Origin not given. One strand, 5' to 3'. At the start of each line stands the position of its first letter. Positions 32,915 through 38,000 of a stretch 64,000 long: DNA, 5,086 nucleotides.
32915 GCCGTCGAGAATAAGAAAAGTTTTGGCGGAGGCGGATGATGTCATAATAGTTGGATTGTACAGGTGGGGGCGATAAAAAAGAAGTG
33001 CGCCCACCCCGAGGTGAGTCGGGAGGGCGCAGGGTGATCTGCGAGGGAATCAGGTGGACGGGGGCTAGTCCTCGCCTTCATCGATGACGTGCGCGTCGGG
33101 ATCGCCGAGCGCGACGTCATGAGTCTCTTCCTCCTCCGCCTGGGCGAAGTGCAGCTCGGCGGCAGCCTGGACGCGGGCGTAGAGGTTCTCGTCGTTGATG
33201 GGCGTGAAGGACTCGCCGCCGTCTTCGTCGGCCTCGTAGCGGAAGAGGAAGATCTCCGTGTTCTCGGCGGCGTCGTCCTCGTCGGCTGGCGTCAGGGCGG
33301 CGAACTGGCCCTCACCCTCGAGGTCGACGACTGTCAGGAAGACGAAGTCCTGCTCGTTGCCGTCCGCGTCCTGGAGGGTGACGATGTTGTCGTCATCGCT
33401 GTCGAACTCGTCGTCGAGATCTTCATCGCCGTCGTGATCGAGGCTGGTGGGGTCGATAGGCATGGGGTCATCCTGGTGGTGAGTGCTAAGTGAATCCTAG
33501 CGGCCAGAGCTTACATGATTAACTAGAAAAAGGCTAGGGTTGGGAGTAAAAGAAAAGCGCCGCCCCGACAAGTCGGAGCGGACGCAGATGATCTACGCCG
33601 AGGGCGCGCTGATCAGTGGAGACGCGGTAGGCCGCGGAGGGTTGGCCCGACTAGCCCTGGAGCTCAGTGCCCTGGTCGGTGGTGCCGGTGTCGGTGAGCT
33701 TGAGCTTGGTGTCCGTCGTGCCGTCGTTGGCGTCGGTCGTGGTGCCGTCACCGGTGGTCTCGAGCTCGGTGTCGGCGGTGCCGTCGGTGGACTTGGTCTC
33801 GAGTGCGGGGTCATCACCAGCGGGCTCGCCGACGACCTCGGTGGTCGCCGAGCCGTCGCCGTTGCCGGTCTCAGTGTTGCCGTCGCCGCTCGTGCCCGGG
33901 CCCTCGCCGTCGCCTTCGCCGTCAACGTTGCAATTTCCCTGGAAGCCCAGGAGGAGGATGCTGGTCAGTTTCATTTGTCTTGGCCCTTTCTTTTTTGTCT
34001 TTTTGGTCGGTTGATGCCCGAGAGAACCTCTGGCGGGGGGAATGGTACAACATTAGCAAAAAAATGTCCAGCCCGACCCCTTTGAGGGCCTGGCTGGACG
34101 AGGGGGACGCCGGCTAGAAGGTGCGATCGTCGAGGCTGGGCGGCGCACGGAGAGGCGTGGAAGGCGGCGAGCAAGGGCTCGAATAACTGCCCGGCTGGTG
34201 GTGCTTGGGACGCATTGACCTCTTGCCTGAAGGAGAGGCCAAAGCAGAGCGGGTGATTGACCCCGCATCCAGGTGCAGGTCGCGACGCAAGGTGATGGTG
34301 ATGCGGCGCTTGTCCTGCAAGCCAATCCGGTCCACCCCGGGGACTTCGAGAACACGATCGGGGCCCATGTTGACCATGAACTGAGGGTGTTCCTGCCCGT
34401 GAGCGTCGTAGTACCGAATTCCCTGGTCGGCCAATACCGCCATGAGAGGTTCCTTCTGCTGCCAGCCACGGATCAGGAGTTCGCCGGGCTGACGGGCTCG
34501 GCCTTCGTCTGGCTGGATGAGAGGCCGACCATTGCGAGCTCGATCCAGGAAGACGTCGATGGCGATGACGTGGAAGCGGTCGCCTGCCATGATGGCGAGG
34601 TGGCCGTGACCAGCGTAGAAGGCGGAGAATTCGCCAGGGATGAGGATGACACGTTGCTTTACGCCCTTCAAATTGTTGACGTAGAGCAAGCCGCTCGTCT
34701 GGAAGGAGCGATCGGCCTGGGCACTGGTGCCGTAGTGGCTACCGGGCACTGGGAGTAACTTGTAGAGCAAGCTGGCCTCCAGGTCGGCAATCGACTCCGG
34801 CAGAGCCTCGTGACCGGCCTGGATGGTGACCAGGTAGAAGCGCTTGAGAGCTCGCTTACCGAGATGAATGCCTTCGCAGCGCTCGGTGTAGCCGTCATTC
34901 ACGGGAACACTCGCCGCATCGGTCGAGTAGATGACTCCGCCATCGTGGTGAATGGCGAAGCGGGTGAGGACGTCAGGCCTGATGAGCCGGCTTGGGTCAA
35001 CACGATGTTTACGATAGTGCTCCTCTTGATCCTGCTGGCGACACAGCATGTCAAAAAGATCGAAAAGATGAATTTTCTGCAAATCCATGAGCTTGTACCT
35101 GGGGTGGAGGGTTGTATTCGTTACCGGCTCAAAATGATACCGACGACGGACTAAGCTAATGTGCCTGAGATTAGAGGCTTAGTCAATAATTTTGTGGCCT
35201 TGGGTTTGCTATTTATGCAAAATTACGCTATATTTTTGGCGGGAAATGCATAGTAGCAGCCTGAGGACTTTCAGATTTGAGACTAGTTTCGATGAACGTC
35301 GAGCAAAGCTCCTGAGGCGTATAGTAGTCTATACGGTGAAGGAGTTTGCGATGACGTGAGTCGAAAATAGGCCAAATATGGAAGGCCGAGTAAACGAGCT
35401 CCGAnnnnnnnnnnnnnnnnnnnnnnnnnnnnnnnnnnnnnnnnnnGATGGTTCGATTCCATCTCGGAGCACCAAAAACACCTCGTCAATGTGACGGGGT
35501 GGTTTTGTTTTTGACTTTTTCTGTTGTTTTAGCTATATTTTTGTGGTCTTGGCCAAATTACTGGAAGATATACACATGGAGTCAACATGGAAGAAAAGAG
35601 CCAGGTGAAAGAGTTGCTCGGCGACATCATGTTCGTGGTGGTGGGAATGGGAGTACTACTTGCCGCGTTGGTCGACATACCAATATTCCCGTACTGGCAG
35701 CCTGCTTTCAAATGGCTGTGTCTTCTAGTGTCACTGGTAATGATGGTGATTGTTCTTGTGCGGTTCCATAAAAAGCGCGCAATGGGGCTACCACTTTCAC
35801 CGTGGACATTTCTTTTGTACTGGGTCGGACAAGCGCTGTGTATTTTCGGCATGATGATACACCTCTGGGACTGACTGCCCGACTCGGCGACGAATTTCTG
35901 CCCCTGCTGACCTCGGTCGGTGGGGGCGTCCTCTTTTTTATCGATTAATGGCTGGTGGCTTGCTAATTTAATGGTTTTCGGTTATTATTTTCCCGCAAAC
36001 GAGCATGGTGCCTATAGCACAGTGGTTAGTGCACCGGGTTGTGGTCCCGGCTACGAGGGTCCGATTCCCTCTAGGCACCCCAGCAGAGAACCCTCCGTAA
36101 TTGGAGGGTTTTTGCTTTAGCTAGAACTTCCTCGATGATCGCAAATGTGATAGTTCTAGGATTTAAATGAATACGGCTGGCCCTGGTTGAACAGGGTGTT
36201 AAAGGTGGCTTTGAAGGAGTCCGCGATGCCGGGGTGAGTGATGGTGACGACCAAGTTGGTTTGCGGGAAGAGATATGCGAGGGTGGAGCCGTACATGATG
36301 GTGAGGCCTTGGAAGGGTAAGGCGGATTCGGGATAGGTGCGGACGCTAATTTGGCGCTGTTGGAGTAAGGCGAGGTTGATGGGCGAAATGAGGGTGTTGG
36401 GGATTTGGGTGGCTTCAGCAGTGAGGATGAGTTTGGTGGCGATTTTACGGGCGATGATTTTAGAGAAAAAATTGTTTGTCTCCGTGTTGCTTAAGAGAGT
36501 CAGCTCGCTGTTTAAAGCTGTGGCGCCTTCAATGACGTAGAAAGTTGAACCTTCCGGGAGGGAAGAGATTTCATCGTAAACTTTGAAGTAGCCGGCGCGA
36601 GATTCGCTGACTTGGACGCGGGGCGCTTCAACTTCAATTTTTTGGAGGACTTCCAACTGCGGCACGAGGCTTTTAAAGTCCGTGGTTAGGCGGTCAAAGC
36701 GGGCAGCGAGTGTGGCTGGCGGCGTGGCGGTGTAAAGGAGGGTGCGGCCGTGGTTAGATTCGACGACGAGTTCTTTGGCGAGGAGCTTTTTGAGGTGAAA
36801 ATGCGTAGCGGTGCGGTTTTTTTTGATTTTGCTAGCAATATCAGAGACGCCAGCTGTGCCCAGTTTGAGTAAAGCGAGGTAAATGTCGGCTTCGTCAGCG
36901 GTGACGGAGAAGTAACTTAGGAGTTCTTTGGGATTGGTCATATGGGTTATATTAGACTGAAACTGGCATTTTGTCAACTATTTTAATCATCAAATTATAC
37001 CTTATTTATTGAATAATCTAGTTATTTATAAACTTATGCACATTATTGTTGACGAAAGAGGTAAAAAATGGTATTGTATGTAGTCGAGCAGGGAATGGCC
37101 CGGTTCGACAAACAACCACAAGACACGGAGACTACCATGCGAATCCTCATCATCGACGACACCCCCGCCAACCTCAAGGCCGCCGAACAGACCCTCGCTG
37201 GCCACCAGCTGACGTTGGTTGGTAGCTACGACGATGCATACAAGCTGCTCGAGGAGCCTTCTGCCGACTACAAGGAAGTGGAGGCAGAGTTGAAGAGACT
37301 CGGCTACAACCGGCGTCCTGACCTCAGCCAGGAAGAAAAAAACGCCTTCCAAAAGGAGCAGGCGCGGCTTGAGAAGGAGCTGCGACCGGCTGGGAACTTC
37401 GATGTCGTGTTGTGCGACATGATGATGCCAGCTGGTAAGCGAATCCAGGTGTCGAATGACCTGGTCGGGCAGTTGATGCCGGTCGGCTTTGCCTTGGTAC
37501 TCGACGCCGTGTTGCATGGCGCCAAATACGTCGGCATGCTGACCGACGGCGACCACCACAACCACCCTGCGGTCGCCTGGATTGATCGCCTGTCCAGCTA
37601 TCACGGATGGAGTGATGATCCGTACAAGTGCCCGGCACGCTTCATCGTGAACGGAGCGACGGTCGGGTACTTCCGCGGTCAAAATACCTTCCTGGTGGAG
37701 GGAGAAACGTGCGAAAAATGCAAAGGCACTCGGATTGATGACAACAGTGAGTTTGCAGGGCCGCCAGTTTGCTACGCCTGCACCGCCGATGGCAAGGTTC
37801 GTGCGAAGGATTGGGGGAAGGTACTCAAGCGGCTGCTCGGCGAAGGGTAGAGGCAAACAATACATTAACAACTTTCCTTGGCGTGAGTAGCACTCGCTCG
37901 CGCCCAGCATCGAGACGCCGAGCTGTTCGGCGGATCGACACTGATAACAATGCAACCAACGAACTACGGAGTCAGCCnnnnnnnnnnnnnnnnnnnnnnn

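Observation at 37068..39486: GC-rich two-gene module: an orphan receiver-domain/zinc-ribbon protein plus a B12-binding radical SAM enzyme, bracketed by TrmB-family regulators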

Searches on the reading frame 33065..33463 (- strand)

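Call 3: search_protein_families(library=pfam, proteins=[window:33065-33463:-], max_evalue=0.01)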
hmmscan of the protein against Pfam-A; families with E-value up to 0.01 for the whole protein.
window:33065-33463:- (132 aa): 1 family
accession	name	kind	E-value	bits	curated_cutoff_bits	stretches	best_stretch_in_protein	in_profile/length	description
PF06949.16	DUF1292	-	1.2e-12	48.9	24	1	34-103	2-71/75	Protein of unknown function (DUF1292)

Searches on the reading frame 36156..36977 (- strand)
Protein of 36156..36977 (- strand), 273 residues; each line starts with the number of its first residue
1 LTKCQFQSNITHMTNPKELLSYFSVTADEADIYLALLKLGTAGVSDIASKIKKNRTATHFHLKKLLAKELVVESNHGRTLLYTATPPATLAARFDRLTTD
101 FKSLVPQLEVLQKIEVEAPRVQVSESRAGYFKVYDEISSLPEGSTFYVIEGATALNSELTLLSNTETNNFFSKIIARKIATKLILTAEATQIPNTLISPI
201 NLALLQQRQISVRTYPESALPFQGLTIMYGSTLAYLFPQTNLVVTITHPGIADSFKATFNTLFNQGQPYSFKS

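Call 3: search_protein_families(library=pfam, proteins=[window:36156-36977:-], max_evalue=0.01)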
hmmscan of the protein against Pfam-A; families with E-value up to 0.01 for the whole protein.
window:36156-36977:- (273 aa): 3 families
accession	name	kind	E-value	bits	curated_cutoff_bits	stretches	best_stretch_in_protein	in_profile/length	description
PF01978.25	TrmB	-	4.4e-09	36.5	25.6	1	25-87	6-67/68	Sugar-specific transcriptional regulator TrmB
PF03965.22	Penicillinase_R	-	0.00093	20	22.6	1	26-85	2-65/115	Penicillinase repressor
PF01022.26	HTH_5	-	0.0039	17.5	22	1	36-71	11-45/47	Bacterial regulatory protein, arsR family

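Call 4: search_protein_families(library=ncbifam, proteins=[window:36156-36977:-], max_evalue=0.01)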
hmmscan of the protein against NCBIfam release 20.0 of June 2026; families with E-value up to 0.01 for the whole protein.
window:36156-36977:- (273 aa): 4 families
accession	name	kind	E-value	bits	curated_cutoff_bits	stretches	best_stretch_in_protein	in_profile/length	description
NF033788.1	HTH_metalloreg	subfamily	5.1e-06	26.2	55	1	32-88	16-72/77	metalloregulator ArsR/SmtB family transcription factor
TIGR01884.1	cas_HTH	subfamily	0.00011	21.7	60.2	1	26-85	141-199/202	CRISPR-associated CARF protein Csa3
NF040939.2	trans_reg_lrs14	equivalog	0.0014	18.7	90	1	21-74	15-69/103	Lrs14 family HTH-type transcriptional regulator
NF053606.1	Sta1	subfamily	0.0068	16.5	80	0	23-92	16-91/100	Sta1 family transcriptional regulator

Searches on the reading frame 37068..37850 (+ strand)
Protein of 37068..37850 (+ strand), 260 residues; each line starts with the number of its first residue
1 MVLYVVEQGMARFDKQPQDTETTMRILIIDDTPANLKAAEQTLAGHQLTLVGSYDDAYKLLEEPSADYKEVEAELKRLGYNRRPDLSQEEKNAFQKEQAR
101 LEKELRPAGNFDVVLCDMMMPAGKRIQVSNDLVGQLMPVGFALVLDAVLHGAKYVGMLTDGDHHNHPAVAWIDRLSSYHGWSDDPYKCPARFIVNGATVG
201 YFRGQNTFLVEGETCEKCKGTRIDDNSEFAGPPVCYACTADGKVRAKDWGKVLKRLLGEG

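Call 3: search_protein_families(library=pfam, proteins=[window:37068-37850:+], max_evalue=0.01)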
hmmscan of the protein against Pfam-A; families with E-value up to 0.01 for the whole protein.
window:37068-37850:+ (260 aa): 1 family
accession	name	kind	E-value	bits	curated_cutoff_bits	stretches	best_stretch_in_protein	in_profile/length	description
PF00072.30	Response_reg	-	0.00014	22.5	30.2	0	26-62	1-36/111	Response regulator receiver domain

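Call 4: search_protein_families(library=ncbifam, proteins=[window:37068-37850:+], max_evalue=0.01)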
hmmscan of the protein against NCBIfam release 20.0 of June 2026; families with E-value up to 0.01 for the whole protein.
window:37068-37850:+ (260 aa): 1 family
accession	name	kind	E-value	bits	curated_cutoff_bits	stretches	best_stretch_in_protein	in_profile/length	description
NF052573.1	HisKinEspAMyxo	equivalog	0.0009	17.4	1400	0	105-125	671-691/755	serine histidine kinase EspA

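Call 6: find_homologous_proteins(query=window:37068-37850:+)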
Query window:37068-37850:+ (260 aa): 22 proteins with E <= 0.001 among 1350 candidates.
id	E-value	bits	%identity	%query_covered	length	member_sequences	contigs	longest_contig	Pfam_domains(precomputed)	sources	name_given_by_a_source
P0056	1.1e-175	600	100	100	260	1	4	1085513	-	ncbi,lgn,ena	-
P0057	2.8e-55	206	48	91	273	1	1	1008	-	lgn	-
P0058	2.4e-51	193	43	91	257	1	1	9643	-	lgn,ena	-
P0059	5.0e-49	185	47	90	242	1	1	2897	-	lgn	-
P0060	5.1e-44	169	42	90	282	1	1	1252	-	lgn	-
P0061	1.4e-41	161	41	91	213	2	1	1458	-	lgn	-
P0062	3.4e-37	146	40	90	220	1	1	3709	-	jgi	jgi:CheY-like chemotaxis protein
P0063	5.7e-37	146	39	90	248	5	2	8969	-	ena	-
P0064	4.2e-34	136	36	89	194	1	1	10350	-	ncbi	-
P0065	2.8e-33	134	37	90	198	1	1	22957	-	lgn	-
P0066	9.4e-32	129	36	90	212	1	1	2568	PF00072.31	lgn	-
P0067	7.3e-31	126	36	90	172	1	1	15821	PF00072.31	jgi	jgi:CheY-like chemotaxis protein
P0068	4.1e-30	123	35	90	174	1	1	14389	PF00072.31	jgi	jgi:CheY-like chemotaxis protein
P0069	3.5e-29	120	35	90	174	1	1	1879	-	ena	-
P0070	2.1e-20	91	32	90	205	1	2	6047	-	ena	-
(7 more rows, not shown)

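Call 14: find_encoding_contigs(protein=P0065, flank=6000, max_places=2)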
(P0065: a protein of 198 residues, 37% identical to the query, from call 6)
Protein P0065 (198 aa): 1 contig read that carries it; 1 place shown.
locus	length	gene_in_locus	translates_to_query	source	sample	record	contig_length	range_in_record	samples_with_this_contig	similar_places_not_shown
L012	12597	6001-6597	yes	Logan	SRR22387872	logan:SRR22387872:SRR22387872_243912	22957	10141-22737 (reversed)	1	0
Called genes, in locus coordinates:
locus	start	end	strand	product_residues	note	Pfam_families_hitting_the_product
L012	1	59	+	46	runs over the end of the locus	-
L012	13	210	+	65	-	-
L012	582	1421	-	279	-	-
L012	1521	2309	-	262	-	PF01978:TrmB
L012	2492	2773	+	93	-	-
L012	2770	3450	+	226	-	-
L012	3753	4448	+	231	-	PF00293:NUDIX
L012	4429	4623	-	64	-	-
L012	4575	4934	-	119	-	-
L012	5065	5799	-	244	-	PF01978:TrmB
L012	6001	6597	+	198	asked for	-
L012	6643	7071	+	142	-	-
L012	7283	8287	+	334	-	PF02543:Carbam_trans_N (faint), PF00814:TsaD, PF22521:HypF_C_2 (weak)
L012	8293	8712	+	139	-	PF02367:TsaE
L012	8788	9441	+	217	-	-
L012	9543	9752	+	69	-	-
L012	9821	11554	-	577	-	PF05157:MshEN (weak), PF00437:T2SSE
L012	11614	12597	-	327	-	-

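Call 15: find_encoding_contigs(protein=P0058, flank=6000, max_places=2)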
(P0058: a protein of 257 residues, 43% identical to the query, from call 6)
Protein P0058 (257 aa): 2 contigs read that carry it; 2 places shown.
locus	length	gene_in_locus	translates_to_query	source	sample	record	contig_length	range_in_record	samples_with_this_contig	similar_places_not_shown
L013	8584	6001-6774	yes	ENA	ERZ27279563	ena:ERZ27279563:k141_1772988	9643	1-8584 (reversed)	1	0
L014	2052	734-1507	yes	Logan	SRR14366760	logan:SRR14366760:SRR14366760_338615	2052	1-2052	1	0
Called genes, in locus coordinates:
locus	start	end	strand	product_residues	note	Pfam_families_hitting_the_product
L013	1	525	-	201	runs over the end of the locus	-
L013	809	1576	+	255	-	-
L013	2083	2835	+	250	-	-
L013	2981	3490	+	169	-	-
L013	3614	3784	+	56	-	-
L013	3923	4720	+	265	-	-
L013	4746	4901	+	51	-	-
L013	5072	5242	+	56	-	PF02525:Flavodoxin_2 (weak), PF03358:FMN_red (weak)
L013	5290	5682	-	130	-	-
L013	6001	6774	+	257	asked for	-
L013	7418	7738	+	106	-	-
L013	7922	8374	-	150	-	PF00293:NUDIX, PF14815:NUDIX_4 (weak)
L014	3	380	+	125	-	?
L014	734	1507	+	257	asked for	-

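Call 16: find_encoding_contigs(protein=P0067, flank=6000, max_places=2)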
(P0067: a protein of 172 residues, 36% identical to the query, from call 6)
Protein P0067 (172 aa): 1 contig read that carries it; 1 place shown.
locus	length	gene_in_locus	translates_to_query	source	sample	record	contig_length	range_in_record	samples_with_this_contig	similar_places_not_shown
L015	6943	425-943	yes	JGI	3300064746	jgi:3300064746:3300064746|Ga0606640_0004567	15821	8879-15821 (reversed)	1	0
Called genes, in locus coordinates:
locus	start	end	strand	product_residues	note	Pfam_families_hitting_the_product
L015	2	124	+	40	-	?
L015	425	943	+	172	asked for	PF00072:Response_reg (faint)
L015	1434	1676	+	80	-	-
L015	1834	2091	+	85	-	-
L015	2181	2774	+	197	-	PF01725:Ham1p_like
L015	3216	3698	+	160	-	-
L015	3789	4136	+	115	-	-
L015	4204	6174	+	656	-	-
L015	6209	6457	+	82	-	-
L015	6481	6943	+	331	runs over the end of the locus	PF01636:APH, PF07714:PK_Tyr_Ser-Thr (weak), PF00069:Pkinase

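Call 53: predict_structure(alignment_id=A2)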
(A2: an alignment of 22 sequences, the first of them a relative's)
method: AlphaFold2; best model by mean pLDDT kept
length: 260 residues; sequences in the alignment: 22
mean_pLDDT: 85.7   pTM: 0.81
mean pLDDT of the five models: 85.7, 85.8, 84.9, 83.1, 82.5
residues with pLDDT >= 90: 131; 70-90: 103; 50-70: 19; < 50: 7
segments of 3 or more residues with pLDDT < 50: 1-3
pLDDT, mean of each block of 10 residues (from residue 1): 47 56 93 96 97 92 82 91 90 90 79 96 80 90 94 94 84 77 80 93 88 91 84 83 93 87
secondary structure, 60 per line:
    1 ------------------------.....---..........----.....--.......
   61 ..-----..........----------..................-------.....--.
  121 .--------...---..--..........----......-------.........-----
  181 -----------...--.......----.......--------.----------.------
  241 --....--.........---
elements in order: E25-29 H33-42 E47-51 H54-62 H68-77 H88-105 E113-117 H140-149 E154-159 H167-175 E192-194 E197-203 E208-214 E243-246 H249-257

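Call 61: fold_search(model_id=the predicted structure, library=pdb)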
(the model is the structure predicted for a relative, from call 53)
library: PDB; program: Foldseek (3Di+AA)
matches with E <= 10: 940; with E <= 0.001: 0
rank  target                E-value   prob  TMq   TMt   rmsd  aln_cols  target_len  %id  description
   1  2pzm_A                5.5e-03  0.33  0.22  0.19  18.9       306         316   13  Crystal structure of the Bordetella bronchiseptica enzyme WbmG in complex with NAD and UDP (released 2007-10-02)
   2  3h5i                  8.1e-03  0.99  0.26  0.51   9.6       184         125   11  Crystal structure of the N-terminal domain of a response regulator/sensory box/GGDEF 3-domain protein from Carboxydother (released 2009-05-05)
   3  1i3c_B                9.8e-03  0.99  0.29  0.50   5.5       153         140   11  RESPONSE REGULATOR FOR CYANOBACTERIAL PHYTOCHROME, RCP1 (released 2002-03-06)
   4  2pzk_B                9.8e-03  0.38  0.23  0.20  18.4       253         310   13  Crystal structure of the Bordetella bronchiseptica enzyme WbmG in complex with NAD (released 2007-10-02)
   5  1jlk_B                1.4e-02  0.99  0.29  0.49   5.7       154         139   12  Crystal structure of the Mn(2+)-bound form of response regulator Rcp1 (released 2002-03-13)
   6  5uht_B                1.4e-02  0.87  0.24  0.46   9.8       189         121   10  Structure of the Thermotoga maritima HK853-BeF3-RR468 complex at pH 5.0 (released 2017-12-27)
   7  1i3c_A                1.8e-02  0.99  0.29  0.49   4.5       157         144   11  RESPONSE REGULATOR FOR CYANOBACTERIAL PHYTOCHROME, RCP1 (released 2002-03-06)
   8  3m6m_D                1.9e-02  0.92  0.25  0.50  10.1       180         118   14  Crystal structure of RpfF complexed with REC domain of RpfC (released 2010-09-22)
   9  9qih_B                2.0e-02  0.91  0.24  0.21  11.2       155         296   18  Structure of response regulator LvrC from Leptospira (released 2026-03-25)
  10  6rh1_C                2.1e-02  0.96  0.27  0.53   9.1       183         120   11  Revisiting pH-gated conformational switch. Complex HK853-RR468 D53A pH 7 (released 2020-02-19)
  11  5hm6_A                2.3e-02  0.97  0.27  0.53   5.7       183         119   12  N-terminal domain of BfmR from Acinetobacter baumannii (released 2017-01-18)
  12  8phn                  2.3e-02  0.94  0.25  0.48   7.7       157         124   18  Receiver domain from hybrid Histidine Kinase 3 from Chaetomium thermophilum (released 2024-07-03)
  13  8xat_A                2.6e-02  0.98  0.24  0.33  10.4       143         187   18  Crystal structure of AtARR1(RD-DBD) (released 2024-01-24)
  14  7m0s_A                2.8e-02  0.97  0.29  0.53   4.2       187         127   13  N-terminal domain of PmrA from Acinetobacter baumannii (released 2021-11-03)
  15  6oec_E                2.8e-02  0.97  0.27  0.43   9.0       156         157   14  Yeast Spc42 Trimeric Coiled-Coil Amino Acids 181-211 fused to PDB: 3H5I (released 2019-04-24)
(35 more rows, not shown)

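Call 89: search_protein_families(library=pfam, proteins=[window:37137-37850:+, L012:6001-6597:+], max_evalue=0.01)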
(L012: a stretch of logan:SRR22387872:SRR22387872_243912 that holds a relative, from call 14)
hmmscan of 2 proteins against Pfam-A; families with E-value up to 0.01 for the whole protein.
window:37137-37850:+ (237 aa): 1 family
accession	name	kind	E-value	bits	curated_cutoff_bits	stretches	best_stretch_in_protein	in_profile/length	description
PF00072.30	Response_reg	-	0.00011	22.8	30.2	0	3-39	1-36/111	Response regulator receiver domain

L012:6001-6597:+ (198 aa): 1 family
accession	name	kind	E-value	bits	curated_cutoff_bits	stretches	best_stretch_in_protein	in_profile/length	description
PF00072.30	Response_reg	-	0.0011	19.6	30.2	0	3-72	1-54/111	Response regulator receiver domain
